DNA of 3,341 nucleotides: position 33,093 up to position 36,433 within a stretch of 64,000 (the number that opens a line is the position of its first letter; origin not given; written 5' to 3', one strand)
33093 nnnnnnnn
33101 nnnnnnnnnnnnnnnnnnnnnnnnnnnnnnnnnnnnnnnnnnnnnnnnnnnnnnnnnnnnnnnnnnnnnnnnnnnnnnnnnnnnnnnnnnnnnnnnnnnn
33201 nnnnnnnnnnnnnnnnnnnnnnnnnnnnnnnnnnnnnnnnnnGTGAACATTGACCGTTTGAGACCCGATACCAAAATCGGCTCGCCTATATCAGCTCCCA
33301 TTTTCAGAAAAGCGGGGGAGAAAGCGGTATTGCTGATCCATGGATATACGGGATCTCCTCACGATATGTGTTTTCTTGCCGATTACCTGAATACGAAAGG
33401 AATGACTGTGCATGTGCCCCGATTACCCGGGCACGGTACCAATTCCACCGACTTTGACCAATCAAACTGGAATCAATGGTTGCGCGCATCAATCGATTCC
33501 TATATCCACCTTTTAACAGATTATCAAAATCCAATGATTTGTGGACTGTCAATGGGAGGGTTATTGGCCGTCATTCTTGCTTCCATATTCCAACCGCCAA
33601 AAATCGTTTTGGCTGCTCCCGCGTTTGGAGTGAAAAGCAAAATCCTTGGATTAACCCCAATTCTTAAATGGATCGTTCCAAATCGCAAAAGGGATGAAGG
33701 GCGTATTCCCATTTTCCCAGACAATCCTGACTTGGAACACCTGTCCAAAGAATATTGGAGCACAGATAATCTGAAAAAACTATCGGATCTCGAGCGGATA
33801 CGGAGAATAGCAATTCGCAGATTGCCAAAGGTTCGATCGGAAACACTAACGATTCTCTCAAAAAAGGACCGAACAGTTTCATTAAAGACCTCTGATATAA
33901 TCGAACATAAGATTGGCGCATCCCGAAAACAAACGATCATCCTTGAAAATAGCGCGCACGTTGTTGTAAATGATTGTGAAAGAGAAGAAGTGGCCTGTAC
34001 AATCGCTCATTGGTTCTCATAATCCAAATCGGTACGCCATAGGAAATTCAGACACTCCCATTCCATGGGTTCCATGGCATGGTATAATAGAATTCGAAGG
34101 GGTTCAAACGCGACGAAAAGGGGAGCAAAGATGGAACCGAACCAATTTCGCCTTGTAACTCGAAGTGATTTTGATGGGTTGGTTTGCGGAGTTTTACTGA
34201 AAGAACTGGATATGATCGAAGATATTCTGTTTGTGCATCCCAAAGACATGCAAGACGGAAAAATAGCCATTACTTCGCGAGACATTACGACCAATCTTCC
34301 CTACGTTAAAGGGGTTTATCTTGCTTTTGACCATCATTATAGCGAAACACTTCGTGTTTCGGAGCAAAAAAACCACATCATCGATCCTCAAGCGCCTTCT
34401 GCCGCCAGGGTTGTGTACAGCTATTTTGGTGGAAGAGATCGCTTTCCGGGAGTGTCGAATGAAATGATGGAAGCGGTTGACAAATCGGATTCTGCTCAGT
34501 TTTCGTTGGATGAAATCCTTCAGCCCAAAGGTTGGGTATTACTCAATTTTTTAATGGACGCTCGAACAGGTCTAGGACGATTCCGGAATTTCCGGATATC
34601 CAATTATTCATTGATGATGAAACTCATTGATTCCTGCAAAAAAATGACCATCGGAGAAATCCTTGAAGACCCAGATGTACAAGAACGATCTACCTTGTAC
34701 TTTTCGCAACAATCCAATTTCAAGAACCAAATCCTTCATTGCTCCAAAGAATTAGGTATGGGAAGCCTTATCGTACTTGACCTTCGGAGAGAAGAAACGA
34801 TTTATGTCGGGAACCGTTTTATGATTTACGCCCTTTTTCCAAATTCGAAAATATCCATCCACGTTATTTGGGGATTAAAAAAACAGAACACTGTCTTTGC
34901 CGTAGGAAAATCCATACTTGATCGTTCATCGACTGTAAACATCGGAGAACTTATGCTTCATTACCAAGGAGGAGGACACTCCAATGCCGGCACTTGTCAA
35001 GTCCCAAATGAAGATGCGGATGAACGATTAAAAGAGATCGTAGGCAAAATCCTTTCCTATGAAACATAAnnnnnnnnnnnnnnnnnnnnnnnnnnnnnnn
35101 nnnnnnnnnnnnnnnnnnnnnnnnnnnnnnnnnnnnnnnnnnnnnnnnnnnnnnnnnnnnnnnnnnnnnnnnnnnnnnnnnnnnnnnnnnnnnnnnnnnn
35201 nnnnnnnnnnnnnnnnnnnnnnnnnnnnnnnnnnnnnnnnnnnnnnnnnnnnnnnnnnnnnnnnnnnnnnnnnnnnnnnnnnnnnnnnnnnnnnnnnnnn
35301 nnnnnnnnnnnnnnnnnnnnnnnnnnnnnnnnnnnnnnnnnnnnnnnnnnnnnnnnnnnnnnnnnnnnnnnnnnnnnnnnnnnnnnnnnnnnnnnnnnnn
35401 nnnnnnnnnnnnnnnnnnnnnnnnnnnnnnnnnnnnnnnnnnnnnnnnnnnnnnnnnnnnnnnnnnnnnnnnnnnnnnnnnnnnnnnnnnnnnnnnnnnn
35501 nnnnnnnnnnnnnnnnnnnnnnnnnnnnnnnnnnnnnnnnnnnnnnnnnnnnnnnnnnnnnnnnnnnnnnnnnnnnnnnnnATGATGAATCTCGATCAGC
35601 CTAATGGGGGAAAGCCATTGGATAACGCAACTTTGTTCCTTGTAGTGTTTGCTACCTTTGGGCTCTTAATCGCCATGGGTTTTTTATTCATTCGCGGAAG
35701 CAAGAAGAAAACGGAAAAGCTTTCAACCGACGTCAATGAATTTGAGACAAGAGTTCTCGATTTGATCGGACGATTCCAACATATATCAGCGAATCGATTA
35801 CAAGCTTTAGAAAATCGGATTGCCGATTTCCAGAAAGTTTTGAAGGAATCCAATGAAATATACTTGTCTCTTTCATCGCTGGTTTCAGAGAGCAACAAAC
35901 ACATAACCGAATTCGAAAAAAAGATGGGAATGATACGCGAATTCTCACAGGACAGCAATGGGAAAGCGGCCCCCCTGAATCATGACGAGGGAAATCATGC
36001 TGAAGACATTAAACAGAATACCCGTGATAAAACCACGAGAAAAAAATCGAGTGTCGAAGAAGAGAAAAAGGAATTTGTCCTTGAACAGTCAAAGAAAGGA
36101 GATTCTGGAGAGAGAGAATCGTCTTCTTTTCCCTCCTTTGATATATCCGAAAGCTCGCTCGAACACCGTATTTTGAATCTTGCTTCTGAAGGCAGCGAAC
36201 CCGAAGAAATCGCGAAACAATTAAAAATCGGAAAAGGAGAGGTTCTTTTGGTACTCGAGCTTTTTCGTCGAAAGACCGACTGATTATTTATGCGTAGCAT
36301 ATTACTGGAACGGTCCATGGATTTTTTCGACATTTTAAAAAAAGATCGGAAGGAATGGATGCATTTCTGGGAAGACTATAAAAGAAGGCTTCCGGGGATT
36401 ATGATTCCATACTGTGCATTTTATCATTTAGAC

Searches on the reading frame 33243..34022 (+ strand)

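Call 20: search_protein_families(library=pfam, proteins=[window:33243-34022:+], max_evalue=0.001)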
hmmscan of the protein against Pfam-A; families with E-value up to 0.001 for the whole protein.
window:33243-34022:+ (259 aa): 4 families
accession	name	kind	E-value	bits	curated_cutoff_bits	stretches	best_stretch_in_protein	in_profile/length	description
PF12146.15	Hydrolase_4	-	9.4e-16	58.3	27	1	26-245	4-238/239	Serine aminopeptidase, S33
PF00561.26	Abhydrolase_1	-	5.3e-15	56.2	25.8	1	28-122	2-94/245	alpha/beta hydrolase fold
PF12697.13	Abhydrolase_6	-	1.2e-13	52.7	26.3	1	29-251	1-215/217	Alpha/beta hydrolase family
PF05728.18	UPF0227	-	9.3e-05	22.8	21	1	74-134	39-97/187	Uncharacterised protein family (UPF0227)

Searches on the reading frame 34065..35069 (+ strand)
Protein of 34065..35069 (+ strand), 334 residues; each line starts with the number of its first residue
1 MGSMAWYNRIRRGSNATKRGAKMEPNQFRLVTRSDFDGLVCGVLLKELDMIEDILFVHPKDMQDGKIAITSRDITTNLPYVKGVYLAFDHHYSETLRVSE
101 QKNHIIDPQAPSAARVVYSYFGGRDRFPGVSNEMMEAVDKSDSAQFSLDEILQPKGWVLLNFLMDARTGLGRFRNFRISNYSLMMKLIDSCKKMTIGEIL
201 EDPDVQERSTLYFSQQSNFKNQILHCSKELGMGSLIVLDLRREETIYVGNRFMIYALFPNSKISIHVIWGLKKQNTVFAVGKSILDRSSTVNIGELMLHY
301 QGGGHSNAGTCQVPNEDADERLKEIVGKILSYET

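Call 20: search_protein_families(library=pfam, proteins=[window:34065-35069:+], max_evalue=0.001)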
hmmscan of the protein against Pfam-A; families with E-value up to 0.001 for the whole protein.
window:34065-35069:+ (334 aa): 1 family
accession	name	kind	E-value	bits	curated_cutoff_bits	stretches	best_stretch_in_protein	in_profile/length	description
PF02272.25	DHHA1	-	0.00044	21.1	25.9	0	286-328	48-98/102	DHHA1 domain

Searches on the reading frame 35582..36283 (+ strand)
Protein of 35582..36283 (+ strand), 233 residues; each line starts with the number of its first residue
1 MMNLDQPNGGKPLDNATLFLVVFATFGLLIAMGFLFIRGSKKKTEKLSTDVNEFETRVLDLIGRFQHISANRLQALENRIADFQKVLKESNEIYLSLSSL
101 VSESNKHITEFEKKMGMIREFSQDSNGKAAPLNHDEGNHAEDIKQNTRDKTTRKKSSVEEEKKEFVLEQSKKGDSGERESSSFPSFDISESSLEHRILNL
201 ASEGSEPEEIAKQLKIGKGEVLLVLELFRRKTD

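Call 20: search_protein_families(library=pfam, proteins=[window:35582-36283:+], max_evalue=0.001)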
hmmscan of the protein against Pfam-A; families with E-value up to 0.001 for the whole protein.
window:35582-36283:+ (233 aa): 1 family
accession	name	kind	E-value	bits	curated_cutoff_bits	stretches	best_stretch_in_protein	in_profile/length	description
PF19610.4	DUF6115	-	1.3e-10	42.2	27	1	138-228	44-134/134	Family of unknown function (DUF6115)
